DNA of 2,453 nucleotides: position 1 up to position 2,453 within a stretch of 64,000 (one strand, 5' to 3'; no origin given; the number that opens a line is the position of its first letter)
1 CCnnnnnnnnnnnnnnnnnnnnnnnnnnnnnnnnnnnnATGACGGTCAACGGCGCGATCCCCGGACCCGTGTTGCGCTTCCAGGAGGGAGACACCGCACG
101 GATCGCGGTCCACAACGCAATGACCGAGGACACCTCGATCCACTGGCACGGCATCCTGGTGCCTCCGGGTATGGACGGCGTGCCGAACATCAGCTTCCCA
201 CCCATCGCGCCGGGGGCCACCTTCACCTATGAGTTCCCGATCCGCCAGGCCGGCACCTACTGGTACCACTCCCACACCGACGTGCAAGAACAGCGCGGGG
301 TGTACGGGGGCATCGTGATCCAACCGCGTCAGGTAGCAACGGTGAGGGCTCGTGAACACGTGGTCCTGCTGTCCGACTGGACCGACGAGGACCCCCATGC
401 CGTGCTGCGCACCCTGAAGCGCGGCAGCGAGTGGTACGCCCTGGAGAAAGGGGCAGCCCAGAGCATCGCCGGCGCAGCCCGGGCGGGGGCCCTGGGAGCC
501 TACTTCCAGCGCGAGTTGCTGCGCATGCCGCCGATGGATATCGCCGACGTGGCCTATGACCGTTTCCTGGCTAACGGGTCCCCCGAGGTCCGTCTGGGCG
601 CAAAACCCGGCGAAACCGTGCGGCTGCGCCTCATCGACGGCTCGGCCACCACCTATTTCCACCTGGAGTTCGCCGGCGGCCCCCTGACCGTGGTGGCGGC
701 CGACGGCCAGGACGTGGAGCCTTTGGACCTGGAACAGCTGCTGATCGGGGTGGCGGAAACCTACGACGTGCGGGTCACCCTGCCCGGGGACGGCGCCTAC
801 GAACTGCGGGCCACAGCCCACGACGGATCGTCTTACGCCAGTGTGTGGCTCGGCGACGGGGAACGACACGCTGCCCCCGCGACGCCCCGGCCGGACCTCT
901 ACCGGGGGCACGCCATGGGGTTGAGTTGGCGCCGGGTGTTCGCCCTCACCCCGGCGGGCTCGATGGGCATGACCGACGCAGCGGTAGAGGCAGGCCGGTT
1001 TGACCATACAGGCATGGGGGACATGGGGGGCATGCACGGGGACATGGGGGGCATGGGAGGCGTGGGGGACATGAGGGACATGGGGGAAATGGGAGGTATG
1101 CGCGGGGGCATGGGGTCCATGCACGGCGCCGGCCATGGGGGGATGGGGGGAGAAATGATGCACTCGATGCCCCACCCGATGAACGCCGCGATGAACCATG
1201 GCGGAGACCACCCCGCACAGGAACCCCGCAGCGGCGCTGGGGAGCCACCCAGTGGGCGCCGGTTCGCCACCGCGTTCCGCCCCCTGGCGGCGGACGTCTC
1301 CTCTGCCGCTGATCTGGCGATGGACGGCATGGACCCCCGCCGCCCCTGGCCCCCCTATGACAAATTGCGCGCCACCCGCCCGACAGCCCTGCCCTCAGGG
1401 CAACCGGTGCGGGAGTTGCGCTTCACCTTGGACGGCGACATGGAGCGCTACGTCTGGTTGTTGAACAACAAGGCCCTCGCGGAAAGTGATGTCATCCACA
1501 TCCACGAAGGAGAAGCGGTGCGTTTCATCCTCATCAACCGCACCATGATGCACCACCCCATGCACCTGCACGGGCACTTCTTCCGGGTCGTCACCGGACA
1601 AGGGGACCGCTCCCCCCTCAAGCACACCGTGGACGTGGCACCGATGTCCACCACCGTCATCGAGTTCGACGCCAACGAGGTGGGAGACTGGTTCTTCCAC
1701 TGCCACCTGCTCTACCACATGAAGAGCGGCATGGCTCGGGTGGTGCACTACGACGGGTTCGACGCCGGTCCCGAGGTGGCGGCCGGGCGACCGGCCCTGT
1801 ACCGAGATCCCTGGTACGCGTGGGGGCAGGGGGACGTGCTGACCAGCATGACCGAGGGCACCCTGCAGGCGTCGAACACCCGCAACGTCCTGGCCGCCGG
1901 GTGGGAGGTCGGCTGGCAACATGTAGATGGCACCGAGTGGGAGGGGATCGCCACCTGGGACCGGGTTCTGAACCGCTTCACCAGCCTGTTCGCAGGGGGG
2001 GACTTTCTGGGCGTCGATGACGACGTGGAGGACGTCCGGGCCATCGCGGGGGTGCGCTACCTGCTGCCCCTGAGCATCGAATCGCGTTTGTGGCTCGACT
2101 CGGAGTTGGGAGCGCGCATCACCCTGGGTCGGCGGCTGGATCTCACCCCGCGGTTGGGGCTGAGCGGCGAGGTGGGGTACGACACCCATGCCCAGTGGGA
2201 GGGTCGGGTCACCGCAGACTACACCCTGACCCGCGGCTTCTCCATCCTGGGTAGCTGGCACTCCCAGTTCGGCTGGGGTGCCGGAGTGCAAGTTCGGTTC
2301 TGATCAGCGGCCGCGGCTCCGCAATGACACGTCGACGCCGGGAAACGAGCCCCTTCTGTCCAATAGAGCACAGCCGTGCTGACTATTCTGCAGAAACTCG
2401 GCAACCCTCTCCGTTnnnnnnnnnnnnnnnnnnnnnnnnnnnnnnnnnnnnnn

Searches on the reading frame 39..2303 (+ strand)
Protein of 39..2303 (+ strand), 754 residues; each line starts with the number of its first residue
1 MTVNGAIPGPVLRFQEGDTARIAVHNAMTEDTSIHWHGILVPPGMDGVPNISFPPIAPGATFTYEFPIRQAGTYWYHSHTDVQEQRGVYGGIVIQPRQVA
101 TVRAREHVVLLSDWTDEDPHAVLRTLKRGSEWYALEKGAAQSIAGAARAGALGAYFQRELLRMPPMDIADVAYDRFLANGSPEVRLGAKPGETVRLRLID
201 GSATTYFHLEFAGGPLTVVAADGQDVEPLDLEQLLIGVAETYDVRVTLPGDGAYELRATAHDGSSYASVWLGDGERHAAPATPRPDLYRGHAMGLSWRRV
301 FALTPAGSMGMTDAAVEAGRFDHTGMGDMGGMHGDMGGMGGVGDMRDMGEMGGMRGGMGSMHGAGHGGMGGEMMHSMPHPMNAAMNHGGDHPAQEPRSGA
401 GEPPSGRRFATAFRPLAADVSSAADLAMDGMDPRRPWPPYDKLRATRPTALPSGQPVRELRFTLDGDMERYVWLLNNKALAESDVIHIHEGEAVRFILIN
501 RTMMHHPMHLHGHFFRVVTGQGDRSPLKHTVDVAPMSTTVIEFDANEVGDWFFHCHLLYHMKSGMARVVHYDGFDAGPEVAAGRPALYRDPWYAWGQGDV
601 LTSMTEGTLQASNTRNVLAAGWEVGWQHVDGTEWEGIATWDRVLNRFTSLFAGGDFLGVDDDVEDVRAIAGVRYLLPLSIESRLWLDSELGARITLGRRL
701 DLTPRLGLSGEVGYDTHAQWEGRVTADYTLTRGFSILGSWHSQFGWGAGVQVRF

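Call 35: search_protein_families(library=pfam, proteins=[window:39-2303:+], max_evalue=0.0001)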
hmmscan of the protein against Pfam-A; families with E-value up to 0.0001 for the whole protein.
window:39-2303:+ (754 aa): 3 families
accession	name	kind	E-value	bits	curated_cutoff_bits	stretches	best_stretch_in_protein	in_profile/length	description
PF07732.21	Cu-oxidase_3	-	3.4e-43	146.9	21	1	1-98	18-118/119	Multicopper oxidase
PF07731.20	Cu-oxidase_2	-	6.1e-35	120.4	20.4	1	458-570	6-132/137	Multicopper oxidase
PF00394.28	Cu-oxidase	-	2.6e-22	80.1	21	1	106-261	2-136/157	Multicopper oxidase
